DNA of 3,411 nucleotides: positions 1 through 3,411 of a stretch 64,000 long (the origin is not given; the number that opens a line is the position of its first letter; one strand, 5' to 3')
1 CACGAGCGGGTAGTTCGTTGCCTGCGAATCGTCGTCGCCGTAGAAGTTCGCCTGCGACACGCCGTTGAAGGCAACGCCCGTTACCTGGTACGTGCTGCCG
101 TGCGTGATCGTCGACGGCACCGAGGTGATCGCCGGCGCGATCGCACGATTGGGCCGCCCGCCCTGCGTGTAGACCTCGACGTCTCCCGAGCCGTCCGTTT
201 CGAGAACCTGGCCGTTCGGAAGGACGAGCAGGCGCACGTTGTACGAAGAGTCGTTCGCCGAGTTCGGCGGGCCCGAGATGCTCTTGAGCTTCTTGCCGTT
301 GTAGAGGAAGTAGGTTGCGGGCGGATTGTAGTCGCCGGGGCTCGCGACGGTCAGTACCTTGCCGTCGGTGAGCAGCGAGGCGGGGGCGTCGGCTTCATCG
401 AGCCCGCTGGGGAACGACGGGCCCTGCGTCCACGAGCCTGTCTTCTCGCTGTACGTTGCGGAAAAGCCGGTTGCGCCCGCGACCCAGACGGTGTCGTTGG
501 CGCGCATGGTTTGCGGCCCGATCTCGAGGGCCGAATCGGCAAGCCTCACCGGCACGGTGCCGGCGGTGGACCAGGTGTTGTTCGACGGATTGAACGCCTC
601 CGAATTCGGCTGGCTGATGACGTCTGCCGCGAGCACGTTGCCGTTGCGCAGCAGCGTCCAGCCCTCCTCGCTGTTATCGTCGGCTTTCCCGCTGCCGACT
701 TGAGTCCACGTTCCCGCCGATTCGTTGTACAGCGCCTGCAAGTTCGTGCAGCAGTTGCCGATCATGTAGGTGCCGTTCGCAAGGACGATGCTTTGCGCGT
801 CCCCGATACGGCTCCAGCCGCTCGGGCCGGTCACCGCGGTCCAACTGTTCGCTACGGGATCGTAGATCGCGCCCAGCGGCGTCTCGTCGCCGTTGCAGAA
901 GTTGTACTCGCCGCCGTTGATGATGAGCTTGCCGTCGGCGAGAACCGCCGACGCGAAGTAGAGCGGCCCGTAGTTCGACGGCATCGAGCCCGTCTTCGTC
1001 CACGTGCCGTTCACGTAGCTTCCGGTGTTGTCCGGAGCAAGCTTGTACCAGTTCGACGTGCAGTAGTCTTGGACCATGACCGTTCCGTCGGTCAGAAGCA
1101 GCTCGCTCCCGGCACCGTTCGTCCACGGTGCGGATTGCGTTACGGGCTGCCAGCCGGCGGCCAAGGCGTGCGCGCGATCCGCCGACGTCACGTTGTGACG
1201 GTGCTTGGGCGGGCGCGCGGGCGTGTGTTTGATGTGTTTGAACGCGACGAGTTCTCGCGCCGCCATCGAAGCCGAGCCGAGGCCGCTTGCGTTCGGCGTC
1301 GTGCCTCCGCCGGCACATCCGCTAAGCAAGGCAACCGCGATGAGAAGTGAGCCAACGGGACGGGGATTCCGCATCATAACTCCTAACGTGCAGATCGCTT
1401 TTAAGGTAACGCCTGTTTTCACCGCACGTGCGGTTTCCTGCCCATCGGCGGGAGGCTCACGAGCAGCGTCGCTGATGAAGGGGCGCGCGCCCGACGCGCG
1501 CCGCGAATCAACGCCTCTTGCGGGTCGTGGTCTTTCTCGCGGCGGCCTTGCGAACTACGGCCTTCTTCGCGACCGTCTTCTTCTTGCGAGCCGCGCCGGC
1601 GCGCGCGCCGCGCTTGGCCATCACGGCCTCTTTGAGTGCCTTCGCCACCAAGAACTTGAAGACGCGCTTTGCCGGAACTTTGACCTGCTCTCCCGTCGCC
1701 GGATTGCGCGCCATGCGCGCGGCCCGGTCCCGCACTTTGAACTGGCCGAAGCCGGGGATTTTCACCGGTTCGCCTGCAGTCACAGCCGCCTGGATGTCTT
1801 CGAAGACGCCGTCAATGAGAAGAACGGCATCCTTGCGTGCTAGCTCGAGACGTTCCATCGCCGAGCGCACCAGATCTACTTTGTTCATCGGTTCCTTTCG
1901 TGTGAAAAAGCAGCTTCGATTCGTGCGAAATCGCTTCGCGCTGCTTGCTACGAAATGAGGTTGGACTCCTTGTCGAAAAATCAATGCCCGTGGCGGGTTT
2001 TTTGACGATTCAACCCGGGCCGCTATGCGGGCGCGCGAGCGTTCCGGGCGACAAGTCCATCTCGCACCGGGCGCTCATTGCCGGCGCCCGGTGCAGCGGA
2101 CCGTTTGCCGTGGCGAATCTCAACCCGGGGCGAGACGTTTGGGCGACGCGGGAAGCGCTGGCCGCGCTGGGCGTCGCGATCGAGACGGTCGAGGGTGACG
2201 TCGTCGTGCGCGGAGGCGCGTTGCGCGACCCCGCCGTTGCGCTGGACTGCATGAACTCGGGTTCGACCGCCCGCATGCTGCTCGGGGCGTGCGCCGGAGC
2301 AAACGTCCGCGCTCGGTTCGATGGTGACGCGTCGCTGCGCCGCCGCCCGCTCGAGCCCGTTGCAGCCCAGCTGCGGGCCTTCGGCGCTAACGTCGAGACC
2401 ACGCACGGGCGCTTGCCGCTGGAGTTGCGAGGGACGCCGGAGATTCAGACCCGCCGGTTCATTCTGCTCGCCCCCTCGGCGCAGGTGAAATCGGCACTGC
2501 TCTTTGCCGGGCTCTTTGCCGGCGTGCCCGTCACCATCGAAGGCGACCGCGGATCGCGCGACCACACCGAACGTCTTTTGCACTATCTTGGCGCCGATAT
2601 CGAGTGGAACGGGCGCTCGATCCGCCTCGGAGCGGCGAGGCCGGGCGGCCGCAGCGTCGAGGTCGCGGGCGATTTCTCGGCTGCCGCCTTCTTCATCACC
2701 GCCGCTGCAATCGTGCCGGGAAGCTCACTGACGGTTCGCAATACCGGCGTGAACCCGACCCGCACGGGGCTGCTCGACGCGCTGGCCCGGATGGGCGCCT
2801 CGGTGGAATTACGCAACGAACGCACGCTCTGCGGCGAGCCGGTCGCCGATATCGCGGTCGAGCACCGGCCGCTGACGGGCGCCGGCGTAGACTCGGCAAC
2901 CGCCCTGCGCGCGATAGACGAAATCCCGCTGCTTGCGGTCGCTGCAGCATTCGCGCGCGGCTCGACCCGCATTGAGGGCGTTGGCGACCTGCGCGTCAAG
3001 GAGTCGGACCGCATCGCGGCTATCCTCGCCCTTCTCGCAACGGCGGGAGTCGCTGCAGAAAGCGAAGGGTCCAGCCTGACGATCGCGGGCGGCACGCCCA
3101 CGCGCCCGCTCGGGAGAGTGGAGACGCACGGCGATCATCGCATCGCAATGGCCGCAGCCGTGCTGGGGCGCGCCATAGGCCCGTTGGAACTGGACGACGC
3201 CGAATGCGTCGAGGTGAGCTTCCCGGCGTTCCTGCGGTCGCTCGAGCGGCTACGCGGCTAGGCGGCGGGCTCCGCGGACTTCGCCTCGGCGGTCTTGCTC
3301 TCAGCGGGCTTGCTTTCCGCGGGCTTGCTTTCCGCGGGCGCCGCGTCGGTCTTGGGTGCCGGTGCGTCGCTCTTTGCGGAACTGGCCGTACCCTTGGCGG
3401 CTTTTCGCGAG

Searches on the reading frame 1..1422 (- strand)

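Call 45: search_protein_families(library=pfam, proteins=[window:1-1422:-], max_evalue=0.001)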
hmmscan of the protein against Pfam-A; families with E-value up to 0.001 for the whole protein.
window:1-1422:- (474 aa): 2 families
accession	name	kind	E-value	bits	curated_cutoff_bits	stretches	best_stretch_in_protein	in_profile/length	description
PF13964.12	Kelch_6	-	4e-08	33.4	25.3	0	155-197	3-43/50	Kelch motif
PF25210.1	Kelch_FKB95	-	0.00051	20.2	70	0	139-247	68-170/268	FKB95, Kelch-repeats domain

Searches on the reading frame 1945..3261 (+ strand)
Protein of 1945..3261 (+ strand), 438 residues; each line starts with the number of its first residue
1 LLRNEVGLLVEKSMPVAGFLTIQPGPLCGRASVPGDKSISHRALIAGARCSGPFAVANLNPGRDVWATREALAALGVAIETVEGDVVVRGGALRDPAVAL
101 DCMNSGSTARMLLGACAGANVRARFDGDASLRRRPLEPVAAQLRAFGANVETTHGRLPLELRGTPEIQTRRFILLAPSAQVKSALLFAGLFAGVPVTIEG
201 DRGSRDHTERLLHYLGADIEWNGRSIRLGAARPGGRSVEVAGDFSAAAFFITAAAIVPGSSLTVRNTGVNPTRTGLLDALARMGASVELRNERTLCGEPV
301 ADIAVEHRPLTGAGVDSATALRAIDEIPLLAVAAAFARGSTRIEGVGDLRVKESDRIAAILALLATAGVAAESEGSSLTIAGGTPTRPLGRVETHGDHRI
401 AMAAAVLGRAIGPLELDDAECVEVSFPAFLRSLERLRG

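Call 71: search_protein_families(library=pfam, proteins=[window:1945-3261:+], max_evalue=0.001)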
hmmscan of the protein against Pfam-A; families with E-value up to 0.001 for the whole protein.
window:1945-3261:+ (438 aa): 1 family
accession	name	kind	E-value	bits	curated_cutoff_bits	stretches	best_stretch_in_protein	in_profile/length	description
PF00275.25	EPSP_synthase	-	1.5e-84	284.6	22.8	1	24-433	4-417/417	EPSP synthase (3-phosphoshikimate 1-carboxyvinyltransferase)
